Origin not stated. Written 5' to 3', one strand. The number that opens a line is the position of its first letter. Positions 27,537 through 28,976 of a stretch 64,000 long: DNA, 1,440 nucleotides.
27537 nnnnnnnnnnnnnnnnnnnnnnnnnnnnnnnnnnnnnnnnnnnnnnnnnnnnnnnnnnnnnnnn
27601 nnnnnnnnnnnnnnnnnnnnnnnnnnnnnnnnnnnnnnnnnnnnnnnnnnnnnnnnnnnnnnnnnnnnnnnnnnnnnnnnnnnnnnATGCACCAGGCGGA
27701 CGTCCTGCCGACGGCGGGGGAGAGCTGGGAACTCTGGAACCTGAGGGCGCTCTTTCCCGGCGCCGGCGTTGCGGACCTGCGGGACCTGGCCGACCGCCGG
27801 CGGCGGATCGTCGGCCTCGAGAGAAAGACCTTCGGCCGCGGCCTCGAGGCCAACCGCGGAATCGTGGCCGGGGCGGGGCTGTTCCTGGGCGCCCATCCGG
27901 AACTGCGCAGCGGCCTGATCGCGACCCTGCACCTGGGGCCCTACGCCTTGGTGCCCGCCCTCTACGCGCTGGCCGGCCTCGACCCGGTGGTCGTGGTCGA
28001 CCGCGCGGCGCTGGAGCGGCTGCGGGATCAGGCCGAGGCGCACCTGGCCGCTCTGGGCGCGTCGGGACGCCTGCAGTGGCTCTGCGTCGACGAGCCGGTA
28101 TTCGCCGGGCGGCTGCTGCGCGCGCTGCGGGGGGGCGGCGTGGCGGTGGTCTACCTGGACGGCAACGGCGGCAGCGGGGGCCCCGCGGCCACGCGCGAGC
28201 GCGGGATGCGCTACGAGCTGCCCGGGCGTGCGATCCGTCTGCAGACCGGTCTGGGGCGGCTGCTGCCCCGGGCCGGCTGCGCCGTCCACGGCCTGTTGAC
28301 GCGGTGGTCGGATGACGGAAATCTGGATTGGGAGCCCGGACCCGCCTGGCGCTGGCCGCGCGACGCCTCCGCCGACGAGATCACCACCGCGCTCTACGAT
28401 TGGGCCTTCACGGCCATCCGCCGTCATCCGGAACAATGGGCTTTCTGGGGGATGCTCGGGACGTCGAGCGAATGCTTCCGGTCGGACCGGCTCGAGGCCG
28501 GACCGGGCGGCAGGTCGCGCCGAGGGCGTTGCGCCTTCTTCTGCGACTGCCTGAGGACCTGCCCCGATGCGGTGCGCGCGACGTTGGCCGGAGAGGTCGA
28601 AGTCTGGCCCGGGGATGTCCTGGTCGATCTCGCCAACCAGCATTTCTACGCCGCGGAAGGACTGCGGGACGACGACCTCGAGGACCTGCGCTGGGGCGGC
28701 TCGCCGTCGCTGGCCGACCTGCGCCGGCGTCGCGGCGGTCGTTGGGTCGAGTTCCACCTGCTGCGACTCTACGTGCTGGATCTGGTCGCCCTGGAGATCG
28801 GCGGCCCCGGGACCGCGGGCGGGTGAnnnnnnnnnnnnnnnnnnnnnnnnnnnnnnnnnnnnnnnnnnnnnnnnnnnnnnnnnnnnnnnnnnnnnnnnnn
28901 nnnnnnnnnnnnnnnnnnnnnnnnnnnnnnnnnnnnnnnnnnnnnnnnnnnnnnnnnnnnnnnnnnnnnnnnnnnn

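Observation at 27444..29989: Candidate modified-peptide locus: leader/GG/Cys-Asp core peptide, hairpin, LpxL-like acyltransferase fold, HExxH intramembrane protease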

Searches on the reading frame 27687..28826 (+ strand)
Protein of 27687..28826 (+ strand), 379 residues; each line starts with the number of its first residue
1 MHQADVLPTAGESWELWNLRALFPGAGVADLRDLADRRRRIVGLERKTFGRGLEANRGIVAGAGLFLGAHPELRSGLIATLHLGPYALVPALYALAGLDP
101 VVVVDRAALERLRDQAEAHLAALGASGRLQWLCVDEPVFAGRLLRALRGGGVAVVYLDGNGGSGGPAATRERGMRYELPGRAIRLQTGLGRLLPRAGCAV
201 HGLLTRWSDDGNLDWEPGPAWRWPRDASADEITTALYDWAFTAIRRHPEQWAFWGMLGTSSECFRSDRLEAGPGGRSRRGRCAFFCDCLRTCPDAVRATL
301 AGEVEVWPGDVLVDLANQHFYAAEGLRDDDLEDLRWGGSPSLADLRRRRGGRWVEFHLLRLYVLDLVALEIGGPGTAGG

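Call 3: search_protein_families(library=pfam, proteins=[window:27687-28826:+], max_evalue=1)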
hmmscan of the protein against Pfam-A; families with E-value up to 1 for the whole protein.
window:27687-28826:+ (379 aa): 1 family
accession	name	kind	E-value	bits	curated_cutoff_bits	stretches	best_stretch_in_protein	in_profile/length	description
PF03279.18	Lip_A_acyltrans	-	0.25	10.9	22.3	1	169-252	203-287/295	Bacterial lipid A biosynthesis acyltransferase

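Call 4: search_protein_families(library=ncbifam, proteins=[window:27687-28826:+], max_evalue=1)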
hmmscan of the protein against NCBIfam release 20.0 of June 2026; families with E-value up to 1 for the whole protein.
window:27687-28826:+ (379 aa): 0 families

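Call 5: find_homologous_proteins(query=window:27687-28823:+)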
Query window:27687-28823:+ (379 aa): 38 proteins with E <= 0.001 among 8000 candidates.
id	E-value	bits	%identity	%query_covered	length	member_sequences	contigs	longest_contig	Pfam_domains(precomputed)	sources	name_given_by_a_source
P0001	5.7e-253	857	100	100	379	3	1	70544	-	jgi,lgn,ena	-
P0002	6.4e-113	396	51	97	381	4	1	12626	-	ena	-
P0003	2.1e-97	345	50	94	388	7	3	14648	-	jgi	-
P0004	3.2e-94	334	49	94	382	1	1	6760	-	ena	-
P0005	2.6e-93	331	50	96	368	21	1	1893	-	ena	-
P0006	3.7e-93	331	51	94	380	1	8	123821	-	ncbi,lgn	-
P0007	3.9e-86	308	44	94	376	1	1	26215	PF03279.19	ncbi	-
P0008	7.0e-86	307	48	96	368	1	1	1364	-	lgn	-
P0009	6.9e-85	304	48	95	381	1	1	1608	-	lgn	-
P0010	6.4e-84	300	44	94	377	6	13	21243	PF03279.19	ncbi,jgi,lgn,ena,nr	ncbi:hypothetical protein CO151_06495 [bacterium CG_4_9_14_3_um_filter_65_15]|nr:MAG: hypothetical p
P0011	7.7e-84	300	44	94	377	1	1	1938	-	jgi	-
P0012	3.6e-83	298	46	94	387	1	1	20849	-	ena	-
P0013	1.5e-81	293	43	94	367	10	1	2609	PF03279.19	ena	-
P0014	3.5e-81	291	44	95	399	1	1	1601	-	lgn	-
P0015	4.2e-81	291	44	94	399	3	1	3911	-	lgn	-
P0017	4.2e-80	288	44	96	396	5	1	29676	-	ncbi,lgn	ncbi:MAG: hypothetical protein ABIK96_09355 [bacterium]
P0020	1.3e-79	286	43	94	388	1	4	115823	-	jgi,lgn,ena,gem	-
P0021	2.1e-79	285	42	94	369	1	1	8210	PF03279.19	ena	-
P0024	3.5e-77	278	40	93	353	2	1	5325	PF03279.19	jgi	-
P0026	1.8e-75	273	42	94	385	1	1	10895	PF03279.19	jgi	-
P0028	1.1e-74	270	39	94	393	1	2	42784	-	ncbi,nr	ncbi:MAG: hypothetical protein GY780_19075 [bacterium]|nr:hypothetical protein [bacterium]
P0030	1.9e-74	269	44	96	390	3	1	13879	PF03279.19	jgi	-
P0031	4.4e-71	258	41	97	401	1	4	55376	PF03279.19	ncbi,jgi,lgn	ncbi:MAG: lauroyl/myristoyl acyltransferase [Candidatus Krumholzibacteriia bacterium]|jgi:lauroyl/my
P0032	1.1e-70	257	41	96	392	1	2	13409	PF03279.19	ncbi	-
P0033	1.5e-69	253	43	94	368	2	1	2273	PF03279.19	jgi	-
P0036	7.8e-65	238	41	94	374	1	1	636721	PF03279.19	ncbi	ncbi:MAG: hypothetical protein R3D98_01635 [Candidatus Krumholzibacteriia bacterium]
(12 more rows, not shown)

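Call 6: search_solved_structures(query=window:27687-28823:+, max_evalue=10)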
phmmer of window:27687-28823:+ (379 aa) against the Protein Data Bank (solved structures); distinct sequences matched with E-value up to 10: 2.
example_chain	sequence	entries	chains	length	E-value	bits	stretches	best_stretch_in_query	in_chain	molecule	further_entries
1ag9_A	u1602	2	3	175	0.3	13.2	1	269-331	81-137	FLAVODOXIN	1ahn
2mok_A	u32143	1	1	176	0.3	13.2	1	269-331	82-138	Flavodoxin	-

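Call 7: find_encoding_contigs(protein=P0006, flank=6000, max_places=2)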
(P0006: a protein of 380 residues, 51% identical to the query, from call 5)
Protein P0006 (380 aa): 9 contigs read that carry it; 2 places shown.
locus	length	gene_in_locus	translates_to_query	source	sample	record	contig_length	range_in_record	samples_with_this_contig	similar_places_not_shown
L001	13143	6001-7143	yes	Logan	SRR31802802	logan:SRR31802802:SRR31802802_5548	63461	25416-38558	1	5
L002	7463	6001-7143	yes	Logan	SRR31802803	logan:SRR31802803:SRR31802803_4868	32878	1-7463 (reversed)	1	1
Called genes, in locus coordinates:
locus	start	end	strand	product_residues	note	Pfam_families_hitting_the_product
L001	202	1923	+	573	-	PF01640:Peptidase_C10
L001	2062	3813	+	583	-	PF01640:Peptidase_C10, PF13860:FlgD_ig (weak)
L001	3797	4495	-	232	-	PF00072:Response_reg, PF00486:Trans_reg_C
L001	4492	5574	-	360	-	PF00512:HisKA, PF13581:HATPase_c_2 (faint), PF02518:HATPase_c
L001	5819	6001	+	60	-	-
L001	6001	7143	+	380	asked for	-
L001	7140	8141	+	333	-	-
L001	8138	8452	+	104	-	PF04365:BrnT_toxin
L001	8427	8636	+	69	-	PF12441:CopG_antitoxin (weak), PF14384:BrnA_antitoxin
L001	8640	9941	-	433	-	PF05201:GlutR_N, PF01488:Shikimate_DH, PF00745:GlutR_dimer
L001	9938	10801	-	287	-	PF01578:Cytochrom_C_asm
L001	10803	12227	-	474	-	PF01266:DAO (weak), PF01593:Amino_oxidase, PF13450:NAD_binding_8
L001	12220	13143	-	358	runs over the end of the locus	PF00762:Ferrochelatase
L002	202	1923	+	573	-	PF01640:Peptidase_C10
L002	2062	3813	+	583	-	PF01640:Peptidase_C10, PF13860:FlgD_ig (weak)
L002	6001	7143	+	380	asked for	-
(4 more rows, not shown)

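Call 8: find_encoding_contigs(protein=P0036, flank=6000, max_places=2)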
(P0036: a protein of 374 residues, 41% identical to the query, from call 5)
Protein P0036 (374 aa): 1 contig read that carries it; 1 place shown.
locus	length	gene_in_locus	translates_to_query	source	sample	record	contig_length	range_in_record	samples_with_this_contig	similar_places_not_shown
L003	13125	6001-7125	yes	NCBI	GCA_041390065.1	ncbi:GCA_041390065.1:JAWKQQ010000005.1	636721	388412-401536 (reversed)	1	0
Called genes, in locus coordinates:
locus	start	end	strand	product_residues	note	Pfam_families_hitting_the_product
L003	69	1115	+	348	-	PF00657:Lipase_GDSL (weak), PF13472:Lipase_GDSL_2, PF13860:FlgD_ig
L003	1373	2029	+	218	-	PF10988:DUF2807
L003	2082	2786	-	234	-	PF02517:Rce1-like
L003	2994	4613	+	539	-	PF00413:Peptidase_M10, PF13860:FlgD_ig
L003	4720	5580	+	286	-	PF10977:DUF2797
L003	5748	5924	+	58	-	-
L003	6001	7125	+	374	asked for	PF03279:Lip_A_acyltrans (weak)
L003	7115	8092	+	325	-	-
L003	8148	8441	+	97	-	PF01713:Smr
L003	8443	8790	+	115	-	PF01713:Smr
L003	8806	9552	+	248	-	PF00106:adh_short, PF01370:Epimerase (weak), PF08659:KR, PF13561:adh_short_C2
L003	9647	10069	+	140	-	PF00166:Cpn10 (weak)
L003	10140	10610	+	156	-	PF00989:PAS, PF13188:PAS_8 (weak), PF08448:PAS_4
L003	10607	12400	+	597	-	PF08447:PAS_3 (weak), PF00989:PAS, PF08448:PAS_4, PF13188:PAS_8 (weak), PF13426:PAS_9 (weak), PF00512:HisKA, PF02518:HATPase_c, PF00072:Response_reg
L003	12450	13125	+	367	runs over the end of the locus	-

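Call 9: find_encoding_contigs(protein=P0031, flank=6000, max_places=2)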
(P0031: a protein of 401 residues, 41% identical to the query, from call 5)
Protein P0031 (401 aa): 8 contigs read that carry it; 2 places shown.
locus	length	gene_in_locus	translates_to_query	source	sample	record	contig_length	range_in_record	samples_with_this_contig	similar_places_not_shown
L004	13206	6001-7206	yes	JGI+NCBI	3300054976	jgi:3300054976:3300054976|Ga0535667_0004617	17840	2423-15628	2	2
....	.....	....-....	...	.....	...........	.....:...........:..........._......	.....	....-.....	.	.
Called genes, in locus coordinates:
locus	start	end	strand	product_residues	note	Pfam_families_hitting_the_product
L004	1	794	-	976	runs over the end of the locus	PF17678:Glyco_hydro_92N, PF07971:Glyco_hydro_92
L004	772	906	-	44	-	-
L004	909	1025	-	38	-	-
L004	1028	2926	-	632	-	PF00474:SSF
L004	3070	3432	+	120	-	-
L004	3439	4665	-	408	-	PF07670:Gate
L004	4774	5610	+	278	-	PF10977:DUF2797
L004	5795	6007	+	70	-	-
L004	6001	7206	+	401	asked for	PF03279:Lip_A_acyltrans (weak)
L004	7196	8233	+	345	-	-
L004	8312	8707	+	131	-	PF01713:Smr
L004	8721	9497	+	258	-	PF23441:SDR, PF00106:adh_short, PF08659:KR, PF13561:adh_short_C2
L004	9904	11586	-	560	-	PF04389:Peptidase_M28, PF13860:FlgD_ig, PF18962:Por_Secre_tail (weak)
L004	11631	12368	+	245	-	-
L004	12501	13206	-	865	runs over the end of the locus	PF07676:PD40 (faint), PF00326:Peptidase_S9, PF02129:Peptidase_S15 (faint), PF08840:BAAT_C (faint)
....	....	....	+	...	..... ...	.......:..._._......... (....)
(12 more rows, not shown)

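Call 13: find_encoding_contigs(protein=P0020, flank=6000, max_places=1)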
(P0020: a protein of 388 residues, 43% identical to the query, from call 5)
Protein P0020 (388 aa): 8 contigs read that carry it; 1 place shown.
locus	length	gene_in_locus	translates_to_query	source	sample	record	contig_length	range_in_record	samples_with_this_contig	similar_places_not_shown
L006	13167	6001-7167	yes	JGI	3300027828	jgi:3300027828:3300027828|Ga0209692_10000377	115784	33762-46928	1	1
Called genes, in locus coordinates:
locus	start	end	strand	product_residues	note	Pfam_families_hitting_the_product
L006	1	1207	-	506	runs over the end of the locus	PF01467:CTP_transf_like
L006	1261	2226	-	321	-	PF04892:VanZ-LLP1 (weak)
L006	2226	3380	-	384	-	PF13641:Glyco_tranf_2_3, PF00535:Glycos_transf_2, PF10111:Glyco_tranf_2_2 (weak)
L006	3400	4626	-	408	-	PF07670:Gate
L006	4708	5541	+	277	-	PF10977:DUF2797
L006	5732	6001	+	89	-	-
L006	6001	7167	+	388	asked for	-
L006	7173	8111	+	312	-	-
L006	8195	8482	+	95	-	PF01713:Smr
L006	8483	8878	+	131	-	PF01713:Smr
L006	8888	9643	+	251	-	PF00106:adh_short, PF08659:KR, PF23441:SDR, PF13561:adh_short_C2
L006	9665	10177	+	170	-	PF01288:HPPK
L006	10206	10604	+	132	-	PF00166:Cpn10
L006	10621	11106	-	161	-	-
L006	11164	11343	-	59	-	-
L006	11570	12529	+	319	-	-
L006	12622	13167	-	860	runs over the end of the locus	PF07676:PD40 (faint), PF26549:Tricorn_N (faint), PF26550:Tricorn_2nd (faint), PF00930:DPPIV_N (faint), PF02129:Peptidase_S15 (faint), PF20434:BD-FAE (faint), PF00326:Peptidase_S9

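Call 14: find_encoding_contigs(protein=P0028, flank=6000, max_places=1)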
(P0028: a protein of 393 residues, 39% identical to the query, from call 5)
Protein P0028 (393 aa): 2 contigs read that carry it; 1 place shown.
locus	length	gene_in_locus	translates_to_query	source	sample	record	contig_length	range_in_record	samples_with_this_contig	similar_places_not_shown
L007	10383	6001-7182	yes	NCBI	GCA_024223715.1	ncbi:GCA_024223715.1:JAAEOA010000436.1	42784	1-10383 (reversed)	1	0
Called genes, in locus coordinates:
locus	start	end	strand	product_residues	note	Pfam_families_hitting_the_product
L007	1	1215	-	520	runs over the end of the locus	PF01467:CTP_transf_like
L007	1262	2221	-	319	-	PF04892:VanZ-LLP1 (weak)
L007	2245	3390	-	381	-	PF00535:Glycos_transf_2, PF10111:Glyco_tranf_2_2 (faint), PF13641:Glyco_tranf_2_3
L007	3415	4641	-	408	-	PF07670:Gate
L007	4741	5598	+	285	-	PF10977:DUF2797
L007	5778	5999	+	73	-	-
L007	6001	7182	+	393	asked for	-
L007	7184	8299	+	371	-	-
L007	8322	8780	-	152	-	PF07308:DUF1456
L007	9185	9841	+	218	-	PF04542:Sigma70_r2, PF08281:Sigma70_r4_2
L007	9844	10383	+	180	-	?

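Call 15: find_encoding_contigs(protein=P0017, flank=6000, max_places=1)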
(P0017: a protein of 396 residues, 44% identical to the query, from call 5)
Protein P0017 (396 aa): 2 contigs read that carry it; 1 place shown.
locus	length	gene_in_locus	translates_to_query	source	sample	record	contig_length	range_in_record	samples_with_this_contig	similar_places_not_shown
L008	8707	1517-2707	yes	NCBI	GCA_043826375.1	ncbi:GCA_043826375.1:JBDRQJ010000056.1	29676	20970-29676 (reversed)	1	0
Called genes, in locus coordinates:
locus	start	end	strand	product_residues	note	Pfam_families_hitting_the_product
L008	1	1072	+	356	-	PF13860:FlgD_ig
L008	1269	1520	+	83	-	-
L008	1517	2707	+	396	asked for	-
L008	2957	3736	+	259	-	-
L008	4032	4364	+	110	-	PF01713:Smr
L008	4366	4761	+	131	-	PF01713:Smr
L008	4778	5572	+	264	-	PF00106:adh_short, PF01370:Epimerase (weak), PF08659:KR (faint), PF13561:adh_short_C2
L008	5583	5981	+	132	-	PF00166:Cpn10 (weak)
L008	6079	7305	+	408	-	PF01844:HNH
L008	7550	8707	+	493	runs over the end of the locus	PF01590:GAF, PF13185:GAF_2 (weak), PF00989:PAS, PF08448:PAS_4, PF13188:PAS_8 (weak), PF13426:PAS_9, PF00990:GGDEF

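Call 20: search_solved_structures(query=A1, max_evalue=10, show_alignments=3)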
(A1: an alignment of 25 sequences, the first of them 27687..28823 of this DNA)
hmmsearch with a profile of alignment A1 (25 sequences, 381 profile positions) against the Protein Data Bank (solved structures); distinct sequences matched with E-value up to 10: 0.

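Call 33: predict_structure(alignment_id=A1)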
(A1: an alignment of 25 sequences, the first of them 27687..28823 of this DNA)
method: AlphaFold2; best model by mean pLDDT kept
length: 379 residues; sequences in the alignment: 25
mean_pLDDT: 84.3   pTM: 0.72
mean pLDDT of the five models: 84.3, 84.3, 83.2, 82.8, 82.4
residues with pLDDT >= 90: 163; 70-90: 169; 50-70: 39; < 50: 8
segments of 3 or more residues with pLDDT < 50: 1-4, 376-379
pLDDT, mean of each block of 10 residues (from residue 1): 54 78 87 87 81 74 91 96 80 92 90 87 88 91 94 89 72 85 86 93 90 91 95 95 89 60 53 64 93 96 85 77 88 92 97 94 92 55
secondary structure, 60 per line:
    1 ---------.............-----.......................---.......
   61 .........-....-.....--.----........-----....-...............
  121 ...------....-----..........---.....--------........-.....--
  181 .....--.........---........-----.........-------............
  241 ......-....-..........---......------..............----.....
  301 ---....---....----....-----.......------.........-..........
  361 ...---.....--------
elements in order: H10-22 H28-50 H54-69 H71-74 E76-80 H88-95 E101-104 H106-123 E130-133 H139-148 E152-156 H165-172 E174-178 E181-185 H188-196 E200-207 E213-221 H229-246 H253-262 H266-271 H278-291 E296-300 E304-307 E311-314 E319-322 H328-334 H342-349 H351-363 E367-371

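Call 35: search_protein_representatives(alignment_id=A1)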
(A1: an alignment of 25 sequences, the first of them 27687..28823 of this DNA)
Query: 25 sequences, 381 profile positions. Proteins with E-value up to 0.001 (for the whole library): 866; up to 1e-10: 317; up to 1e-30: 22. The best 150 are listed.
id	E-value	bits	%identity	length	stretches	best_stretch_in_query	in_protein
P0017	2.3e-167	573.1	-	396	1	3-380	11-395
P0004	1.3e-153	527.9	-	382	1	1-379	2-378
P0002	4.9e-145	499.6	-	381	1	11-381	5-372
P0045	9.3e-137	472.4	-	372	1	16-379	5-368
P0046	8.9e-136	469.2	-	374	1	19-380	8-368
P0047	7.9e-132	456.2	-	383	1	17-381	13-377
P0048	8.0e-104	364.0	-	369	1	19-379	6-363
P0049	5.1e-103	361.3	-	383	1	17-377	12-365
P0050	4.9e-101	354.8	-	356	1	20-378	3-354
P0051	1.4e-100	353.3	-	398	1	20-379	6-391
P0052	5.9e-99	348.0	-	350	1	18-378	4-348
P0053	2.2e-98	346.1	-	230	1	157-381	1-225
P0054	3.2e-87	309.4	-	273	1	19-259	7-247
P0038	1.5e-69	251.2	-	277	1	39-241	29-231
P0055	7.0e-60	219.3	-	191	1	20-201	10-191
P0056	1.2e-57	212.0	-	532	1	181-344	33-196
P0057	2.2e-46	174.9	-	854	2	84-377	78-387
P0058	9.0e-42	159.8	-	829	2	86-372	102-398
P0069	3.5e-21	92.0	-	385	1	69-371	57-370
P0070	3.5e-21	92.0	-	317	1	84-268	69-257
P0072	1.5e-20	89.9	-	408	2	72-267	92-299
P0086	6.7e-19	84.5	-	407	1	73-378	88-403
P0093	1.7e-18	83.1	-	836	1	77-266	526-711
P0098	4.4e-18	81.8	-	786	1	33-262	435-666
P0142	1.2e-15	73.7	-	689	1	59-265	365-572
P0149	2.8e-15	72.5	-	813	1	78-379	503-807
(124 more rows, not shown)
